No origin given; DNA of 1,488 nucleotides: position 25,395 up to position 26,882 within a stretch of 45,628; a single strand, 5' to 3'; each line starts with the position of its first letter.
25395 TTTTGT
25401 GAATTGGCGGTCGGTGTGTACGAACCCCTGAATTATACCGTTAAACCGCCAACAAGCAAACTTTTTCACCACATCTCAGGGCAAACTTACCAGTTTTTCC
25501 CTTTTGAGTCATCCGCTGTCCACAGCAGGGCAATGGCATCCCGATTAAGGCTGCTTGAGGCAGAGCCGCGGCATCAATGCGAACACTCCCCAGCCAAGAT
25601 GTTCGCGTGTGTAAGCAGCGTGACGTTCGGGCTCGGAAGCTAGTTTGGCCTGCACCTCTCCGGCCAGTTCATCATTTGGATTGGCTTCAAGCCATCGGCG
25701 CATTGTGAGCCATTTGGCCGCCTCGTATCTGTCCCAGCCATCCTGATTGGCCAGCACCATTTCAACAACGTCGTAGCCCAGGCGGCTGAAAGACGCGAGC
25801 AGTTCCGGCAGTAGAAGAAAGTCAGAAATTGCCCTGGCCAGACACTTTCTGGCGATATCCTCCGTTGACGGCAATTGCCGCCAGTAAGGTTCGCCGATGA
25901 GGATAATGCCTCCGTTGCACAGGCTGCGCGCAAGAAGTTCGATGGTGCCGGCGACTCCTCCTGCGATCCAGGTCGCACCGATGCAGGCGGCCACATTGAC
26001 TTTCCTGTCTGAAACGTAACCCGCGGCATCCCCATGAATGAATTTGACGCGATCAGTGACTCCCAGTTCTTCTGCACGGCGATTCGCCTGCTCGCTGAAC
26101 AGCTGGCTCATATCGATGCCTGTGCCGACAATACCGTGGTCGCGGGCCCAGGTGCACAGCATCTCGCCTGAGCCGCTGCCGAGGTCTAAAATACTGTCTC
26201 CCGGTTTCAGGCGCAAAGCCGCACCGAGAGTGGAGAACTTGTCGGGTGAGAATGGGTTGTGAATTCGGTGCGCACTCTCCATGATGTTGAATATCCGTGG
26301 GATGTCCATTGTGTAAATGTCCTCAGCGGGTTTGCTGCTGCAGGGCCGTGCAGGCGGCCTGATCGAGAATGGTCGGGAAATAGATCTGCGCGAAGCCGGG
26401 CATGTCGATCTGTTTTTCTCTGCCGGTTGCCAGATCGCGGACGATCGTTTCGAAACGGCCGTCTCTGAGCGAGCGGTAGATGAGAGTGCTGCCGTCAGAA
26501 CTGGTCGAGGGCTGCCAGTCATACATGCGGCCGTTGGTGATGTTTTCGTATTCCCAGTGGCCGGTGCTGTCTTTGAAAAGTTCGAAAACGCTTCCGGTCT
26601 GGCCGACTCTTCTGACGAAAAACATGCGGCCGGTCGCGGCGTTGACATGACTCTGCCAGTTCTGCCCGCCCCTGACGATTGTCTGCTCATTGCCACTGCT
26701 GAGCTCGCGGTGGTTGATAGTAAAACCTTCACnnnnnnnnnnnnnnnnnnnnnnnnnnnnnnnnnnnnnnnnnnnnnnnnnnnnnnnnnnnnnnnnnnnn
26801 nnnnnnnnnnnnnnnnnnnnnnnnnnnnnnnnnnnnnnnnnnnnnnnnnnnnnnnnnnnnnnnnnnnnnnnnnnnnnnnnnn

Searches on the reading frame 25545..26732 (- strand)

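Call 9: search_protein_families(library=pfam, proteins=[window:25545-26732:-], max_evalue=0.001)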
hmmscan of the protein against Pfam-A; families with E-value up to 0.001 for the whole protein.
window:25545-26732:- (395 aa): 7 families
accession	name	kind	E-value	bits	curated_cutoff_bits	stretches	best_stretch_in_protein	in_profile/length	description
PF13649.12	Methyltransf_25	-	1.1e-08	36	27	1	181-275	1-97/97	Methyltransferase domain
PF13847.12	Methyltransf_31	-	1.2e-08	35.2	27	1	176-291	2-120/145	Methyltransferase domain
PF08241.18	Methyltransf_11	-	1.1e-06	29.6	21.2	1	182-279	1-95/95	Methyltransferase domain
PF02353.26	CMAS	-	9.3e-06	25.6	27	1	165-230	50-115/273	Mycolic acid cyclopropane synthetase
PF01135.25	PCMT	-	7.2e-05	23.1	20.3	1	172-239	68-137/210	Protein-L-isoaspartate(D-aspartate) O-methyltransferase (PCMT)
PF13489.12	Methyltransf_23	-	0.00023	21.4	27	1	172-225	17-69/164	Methyltransferase domain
PF08242.18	Methyltransf_12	-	0.00042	21.4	30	1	182-276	1-97/98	Methyltransferase domain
